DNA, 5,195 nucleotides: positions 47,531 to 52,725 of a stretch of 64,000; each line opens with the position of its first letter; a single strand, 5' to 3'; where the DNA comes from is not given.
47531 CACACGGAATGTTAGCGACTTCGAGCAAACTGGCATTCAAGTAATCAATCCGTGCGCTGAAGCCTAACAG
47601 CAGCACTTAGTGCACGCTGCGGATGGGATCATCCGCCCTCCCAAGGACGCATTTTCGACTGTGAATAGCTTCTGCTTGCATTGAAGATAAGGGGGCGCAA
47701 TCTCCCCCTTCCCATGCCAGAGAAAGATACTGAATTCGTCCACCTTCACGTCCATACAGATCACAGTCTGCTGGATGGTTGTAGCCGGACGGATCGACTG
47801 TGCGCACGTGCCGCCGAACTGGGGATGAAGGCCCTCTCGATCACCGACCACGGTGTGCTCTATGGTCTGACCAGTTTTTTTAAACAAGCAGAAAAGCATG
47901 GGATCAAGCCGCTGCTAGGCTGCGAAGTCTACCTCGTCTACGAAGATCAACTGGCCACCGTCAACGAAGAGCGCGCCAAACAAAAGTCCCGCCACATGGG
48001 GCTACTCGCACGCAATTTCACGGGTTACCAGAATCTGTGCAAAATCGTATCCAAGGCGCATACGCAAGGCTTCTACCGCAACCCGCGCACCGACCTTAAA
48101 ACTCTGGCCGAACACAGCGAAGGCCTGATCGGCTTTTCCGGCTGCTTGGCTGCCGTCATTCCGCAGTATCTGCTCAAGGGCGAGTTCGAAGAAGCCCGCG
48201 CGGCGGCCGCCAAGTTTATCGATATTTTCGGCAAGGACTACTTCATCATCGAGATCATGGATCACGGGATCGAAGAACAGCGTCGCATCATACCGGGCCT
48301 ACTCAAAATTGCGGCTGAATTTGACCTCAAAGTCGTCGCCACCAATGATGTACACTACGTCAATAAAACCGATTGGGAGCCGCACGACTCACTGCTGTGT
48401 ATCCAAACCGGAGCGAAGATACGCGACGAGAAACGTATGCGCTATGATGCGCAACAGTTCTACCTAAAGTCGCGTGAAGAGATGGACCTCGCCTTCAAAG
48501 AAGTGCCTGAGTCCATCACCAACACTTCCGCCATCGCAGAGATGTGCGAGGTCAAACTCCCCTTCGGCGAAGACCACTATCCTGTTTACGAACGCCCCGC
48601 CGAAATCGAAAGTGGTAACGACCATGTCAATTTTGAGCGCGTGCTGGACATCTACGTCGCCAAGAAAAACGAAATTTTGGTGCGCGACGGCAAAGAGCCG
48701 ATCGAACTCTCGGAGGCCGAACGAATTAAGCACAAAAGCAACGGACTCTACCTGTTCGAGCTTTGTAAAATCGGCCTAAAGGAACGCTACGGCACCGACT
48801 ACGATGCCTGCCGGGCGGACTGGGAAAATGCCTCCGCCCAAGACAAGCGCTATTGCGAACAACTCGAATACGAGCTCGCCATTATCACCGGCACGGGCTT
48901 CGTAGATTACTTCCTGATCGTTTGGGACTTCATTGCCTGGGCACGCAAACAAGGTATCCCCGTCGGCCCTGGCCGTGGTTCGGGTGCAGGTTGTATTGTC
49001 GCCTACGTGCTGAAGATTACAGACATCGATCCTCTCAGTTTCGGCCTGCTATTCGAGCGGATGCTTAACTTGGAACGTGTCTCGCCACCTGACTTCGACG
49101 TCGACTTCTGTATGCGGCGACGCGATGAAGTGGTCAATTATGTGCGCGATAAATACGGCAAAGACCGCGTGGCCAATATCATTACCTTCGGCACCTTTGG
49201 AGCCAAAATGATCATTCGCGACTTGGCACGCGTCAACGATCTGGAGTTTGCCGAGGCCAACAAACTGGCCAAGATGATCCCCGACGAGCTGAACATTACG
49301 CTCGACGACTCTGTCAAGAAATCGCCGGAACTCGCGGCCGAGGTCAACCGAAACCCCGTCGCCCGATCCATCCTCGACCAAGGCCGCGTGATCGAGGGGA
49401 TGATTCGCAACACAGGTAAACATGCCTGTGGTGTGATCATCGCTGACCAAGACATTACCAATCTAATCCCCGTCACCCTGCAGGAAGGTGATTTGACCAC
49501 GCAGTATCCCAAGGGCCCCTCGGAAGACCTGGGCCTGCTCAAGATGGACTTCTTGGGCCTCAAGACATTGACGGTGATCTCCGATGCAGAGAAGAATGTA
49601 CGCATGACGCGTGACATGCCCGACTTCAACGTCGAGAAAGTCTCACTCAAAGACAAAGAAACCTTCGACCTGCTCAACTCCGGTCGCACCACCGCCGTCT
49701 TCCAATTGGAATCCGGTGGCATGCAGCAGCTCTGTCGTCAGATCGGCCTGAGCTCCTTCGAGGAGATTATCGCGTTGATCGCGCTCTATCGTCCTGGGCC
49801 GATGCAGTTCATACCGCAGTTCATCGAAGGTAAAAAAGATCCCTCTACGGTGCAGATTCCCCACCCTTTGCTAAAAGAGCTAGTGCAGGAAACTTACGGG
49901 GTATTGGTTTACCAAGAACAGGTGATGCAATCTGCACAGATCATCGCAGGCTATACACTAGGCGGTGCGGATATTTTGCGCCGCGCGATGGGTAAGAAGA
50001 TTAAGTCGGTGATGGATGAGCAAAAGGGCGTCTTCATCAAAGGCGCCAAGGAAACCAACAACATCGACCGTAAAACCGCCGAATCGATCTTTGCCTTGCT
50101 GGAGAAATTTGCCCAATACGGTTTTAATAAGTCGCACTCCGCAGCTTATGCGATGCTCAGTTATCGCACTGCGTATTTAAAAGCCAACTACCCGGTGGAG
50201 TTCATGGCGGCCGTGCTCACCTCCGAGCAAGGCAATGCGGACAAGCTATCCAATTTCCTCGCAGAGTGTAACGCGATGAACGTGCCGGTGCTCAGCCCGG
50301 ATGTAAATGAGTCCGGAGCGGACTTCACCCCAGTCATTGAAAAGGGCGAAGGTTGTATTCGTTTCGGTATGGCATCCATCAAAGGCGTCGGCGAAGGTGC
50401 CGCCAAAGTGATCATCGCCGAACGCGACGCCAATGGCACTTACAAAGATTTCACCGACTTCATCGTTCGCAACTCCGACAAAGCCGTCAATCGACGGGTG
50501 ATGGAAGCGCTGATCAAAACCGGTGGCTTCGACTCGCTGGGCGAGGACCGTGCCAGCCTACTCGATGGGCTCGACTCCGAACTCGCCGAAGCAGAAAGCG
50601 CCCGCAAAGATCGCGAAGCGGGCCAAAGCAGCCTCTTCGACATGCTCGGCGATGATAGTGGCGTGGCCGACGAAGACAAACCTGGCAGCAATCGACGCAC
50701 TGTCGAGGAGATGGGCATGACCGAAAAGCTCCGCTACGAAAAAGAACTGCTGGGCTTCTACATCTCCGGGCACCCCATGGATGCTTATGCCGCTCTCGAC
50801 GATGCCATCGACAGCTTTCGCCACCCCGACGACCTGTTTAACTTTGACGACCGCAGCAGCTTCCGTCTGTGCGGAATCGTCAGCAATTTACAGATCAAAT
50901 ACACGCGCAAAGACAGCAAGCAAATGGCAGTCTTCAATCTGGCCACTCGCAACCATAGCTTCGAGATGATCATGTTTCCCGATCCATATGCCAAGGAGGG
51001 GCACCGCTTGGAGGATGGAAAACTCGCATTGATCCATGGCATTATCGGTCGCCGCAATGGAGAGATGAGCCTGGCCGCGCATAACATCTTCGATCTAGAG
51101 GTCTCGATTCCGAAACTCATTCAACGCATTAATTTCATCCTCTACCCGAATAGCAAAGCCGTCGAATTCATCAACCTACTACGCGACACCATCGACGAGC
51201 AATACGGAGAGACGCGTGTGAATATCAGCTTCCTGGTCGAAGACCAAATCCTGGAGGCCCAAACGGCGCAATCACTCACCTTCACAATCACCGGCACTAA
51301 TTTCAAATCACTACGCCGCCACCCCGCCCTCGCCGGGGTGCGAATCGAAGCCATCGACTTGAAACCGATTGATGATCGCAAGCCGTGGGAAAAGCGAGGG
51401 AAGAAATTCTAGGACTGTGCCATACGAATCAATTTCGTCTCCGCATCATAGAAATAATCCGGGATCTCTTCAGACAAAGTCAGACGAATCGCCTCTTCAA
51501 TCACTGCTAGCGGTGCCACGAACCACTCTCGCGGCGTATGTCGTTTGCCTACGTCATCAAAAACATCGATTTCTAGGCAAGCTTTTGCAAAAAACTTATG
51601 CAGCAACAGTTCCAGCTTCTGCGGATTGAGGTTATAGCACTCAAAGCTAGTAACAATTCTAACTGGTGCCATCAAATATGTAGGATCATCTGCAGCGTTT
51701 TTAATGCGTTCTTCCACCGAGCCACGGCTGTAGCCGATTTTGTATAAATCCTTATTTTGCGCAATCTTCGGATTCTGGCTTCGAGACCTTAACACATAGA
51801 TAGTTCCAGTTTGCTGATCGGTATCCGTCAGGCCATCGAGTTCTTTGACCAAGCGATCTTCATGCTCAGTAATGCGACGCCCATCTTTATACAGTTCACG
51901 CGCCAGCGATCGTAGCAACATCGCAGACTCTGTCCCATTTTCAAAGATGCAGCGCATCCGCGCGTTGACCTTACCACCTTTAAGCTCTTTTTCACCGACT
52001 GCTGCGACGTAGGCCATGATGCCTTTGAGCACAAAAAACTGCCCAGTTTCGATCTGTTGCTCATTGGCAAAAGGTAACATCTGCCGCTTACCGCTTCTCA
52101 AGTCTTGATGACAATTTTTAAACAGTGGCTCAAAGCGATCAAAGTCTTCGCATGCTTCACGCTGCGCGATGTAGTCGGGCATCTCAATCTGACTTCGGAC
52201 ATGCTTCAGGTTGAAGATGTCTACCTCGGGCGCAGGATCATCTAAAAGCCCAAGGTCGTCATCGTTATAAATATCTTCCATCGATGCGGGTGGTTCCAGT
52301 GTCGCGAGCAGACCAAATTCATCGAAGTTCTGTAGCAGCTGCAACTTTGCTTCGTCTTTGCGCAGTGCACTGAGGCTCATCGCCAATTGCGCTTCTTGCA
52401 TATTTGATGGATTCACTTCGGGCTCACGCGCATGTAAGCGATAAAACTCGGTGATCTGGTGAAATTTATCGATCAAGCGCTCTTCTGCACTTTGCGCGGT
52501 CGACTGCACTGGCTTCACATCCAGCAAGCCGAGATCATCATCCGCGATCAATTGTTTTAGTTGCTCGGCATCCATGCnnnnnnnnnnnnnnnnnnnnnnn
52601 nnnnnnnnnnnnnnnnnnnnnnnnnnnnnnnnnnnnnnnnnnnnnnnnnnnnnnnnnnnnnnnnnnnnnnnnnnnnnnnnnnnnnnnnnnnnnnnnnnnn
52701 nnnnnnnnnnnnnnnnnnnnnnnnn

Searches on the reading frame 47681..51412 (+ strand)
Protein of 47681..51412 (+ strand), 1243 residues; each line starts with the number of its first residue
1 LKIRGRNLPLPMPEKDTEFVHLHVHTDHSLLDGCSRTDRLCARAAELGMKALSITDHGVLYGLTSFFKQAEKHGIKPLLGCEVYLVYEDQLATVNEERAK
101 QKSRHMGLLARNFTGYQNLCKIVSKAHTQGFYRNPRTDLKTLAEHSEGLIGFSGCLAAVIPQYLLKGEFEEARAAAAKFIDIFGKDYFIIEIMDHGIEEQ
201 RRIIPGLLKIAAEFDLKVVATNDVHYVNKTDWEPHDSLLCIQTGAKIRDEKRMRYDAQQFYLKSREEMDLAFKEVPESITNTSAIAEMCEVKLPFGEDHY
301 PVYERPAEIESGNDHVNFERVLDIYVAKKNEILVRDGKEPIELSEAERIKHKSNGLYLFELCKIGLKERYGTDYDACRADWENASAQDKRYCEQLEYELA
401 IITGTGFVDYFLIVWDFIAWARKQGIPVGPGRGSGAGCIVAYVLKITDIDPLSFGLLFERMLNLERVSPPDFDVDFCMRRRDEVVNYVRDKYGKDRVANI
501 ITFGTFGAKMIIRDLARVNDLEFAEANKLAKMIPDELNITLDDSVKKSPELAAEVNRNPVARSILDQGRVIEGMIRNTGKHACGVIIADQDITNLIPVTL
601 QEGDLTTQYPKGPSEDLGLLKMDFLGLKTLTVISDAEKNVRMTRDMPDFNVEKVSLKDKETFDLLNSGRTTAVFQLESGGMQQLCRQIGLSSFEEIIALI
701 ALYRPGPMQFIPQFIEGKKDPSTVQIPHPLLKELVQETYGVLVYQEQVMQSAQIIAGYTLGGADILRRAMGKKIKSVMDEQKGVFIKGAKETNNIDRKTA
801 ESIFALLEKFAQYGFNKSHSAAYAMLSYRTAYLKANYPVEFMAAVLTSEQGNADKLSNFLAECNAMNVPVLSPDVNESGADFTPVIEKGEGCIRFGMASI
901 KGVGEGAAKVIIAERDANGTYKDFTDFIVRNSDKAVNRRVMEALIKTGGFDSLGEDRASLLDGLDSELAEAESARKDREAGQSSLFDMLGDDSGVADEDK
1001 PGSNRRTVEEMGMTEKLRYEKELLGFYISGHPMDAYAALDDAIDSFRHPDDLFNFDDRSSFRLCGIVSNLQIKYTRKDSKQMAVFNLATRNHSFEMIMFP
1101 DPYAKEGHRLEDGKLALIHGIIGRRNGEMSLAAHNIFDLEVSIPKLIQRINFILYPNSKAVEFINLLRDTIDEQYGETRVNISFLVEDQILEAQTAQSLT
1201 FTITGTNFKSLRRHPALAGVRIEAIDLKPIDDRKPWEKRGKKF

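Call 5: search_protein_families(library=padloc, proteins=[window:47681-51412:+], max_evalue=0.01)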
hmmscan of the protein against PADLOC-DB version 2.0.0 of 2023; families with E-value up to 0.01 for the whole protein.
window:47681-51412:+ (1243 aa): 0 families

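Call 6: search_protein_families(library=ncbifam, proteins=[window:47681-51412:+], max_evalue=0.01)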
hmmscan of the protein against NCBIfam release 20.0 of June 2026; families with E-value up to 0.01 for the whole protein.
window:47681-51412:+ (1243 aa): 15 families
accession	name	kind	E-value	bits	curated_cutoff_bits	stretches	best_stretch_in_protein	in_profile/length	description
NF004226.0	PRK05673.1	equivalog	0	1310.9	1002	1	16-1213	3-1136/1146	DNA polymerase III subunit alpha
NF005298.0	PRK06826.1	equivalog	0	1262.5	1260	1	17-1199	3-1129/1151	DNA polymerase III subunit alpha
TIGR00594.1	polc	superfamily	0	1233.3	434.35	1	19-1099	1-1022/1022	DNA polymerase III subunit alpha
NF005617.0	PRK07374.1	equivalog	2.3e-290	966.4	1653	2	378-1140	316-1081/1170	DNA polymerase III subunit alpha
NF005377.0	PRK06920.1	equivalog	6.7e-275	914.9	1806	2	351-1194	277-1080/1108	DNA polymerase III subunit alpha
NF005516.0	PRK07135.1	equivalog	4.7e-203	677.1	1084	2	387-1099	249-937/974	DNA polymerase III DnaE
NF007079.0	PRK09532.1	equivalog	6.6e-197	656.5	1525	2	382-816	318-777/876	DNA polymerase III subunit alpha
NF005582.0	PRK07279.1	equivalog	2.3e-178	595.4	1279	1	19-1136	2-961/1033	DNA polymerase III subunit alpha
NF004550.0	PRK05898.1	equivalog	2.4e-172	575.5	1182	2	349-966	222-822/971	DNA polymerase III subunit alpha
NF004225.0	PRK05672.1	subfamily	1e-158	530.4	939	2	381-1147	305-1040/1047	error-prone DNA polymerase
NF005616.0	PRK07373.1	equivalog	5.1e-76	256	646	1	811-1139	34-360/449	DNA polymerase III subunit alpha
NF001688.0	PRK00448.1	equivalog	1e-50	172.5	873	4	96-300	607-822/1445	PolC-type DNA polymerase III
TIGR01405.1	polC_Gram_pos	equivalog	2.4e-46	158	1043.45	3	95-301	372-588/1211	DNA polymerase III subunit alpha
NF041577.1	nside_bi_sphtase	equivalog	4.7e-07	29.2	400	1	20-90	4-72/276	3',5'-nucleoside bisphosphate phosphatase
NF047791.1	RNaseRnm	equivalog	0.00099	18.4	375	1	20-88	3-71/275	RNase RNM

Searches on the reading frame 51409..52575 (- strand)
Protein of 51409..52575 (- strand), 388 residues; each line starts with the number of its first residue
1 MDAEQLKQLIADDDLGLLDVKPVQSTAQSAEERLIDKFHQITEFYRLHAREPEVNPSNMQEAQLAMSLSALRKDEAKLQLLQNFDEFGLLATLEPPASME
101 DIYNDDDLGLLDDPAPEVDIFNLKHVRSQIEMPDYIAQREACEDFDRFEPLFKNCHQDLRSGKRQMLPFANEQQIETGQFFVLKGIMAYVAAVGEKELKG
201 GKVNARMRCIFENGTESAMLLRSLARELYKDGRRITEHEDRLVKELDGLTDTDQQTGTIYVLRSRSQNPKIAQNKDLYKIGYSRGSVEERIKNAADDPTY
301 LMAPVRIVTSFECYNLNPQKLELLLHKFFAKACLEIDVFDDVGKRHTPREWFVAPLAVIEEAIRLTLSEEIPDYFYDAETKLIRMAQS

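Call 5: search_protein_families(library=padloc, proteins=[window:51409-52575:-], max_evalue=0.01)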
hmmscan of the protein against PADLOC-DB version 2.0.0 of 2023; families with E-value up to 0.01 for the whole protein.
window:51409-52575:- (388 aa): 2 families
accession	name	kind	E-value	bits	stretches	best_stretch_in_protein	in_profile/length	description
PDLC05041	PDC-S57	-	0.00025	18.7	1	255-371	4-98/212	-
PDLC05043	PDC-S57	-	0.0058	14.2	0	256-353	4-89/221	-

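Call 6: search_protein_families(library=ncbifam, proteins=[window:51409-52575:-], max_evalue=0.01)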
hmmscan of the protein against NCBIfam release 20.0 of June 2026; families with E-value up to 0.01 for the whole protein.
window:51409-52575:- (388 aa): 0 families

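Call 28: search_protein_families(library=pfam, proteins=[window:51409-52575:-], max_evalue=10)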
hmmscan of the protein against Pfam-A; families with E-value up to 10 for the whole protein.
window:51409-52575:- (388 aa): 2 families
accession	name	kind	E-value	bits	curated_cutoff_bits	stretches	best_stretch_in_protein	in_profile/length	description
PF13455.12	MUG113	-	4.5e-14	53.2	22.3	1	278-364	1-71/73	Meiotically up-regulated gene 113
PF10544.15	T5orf172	-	5e-11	43.5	20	1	257-365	1-99/101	T5orf172 domain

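Call 62: search_protein_families(library=phrogs, proteins=[window:51409-52575:-], max_evalue=0.001)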
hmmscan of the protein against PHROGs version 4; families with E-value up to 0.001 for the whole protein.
window:51409-52575:- (388 aa): 0 families
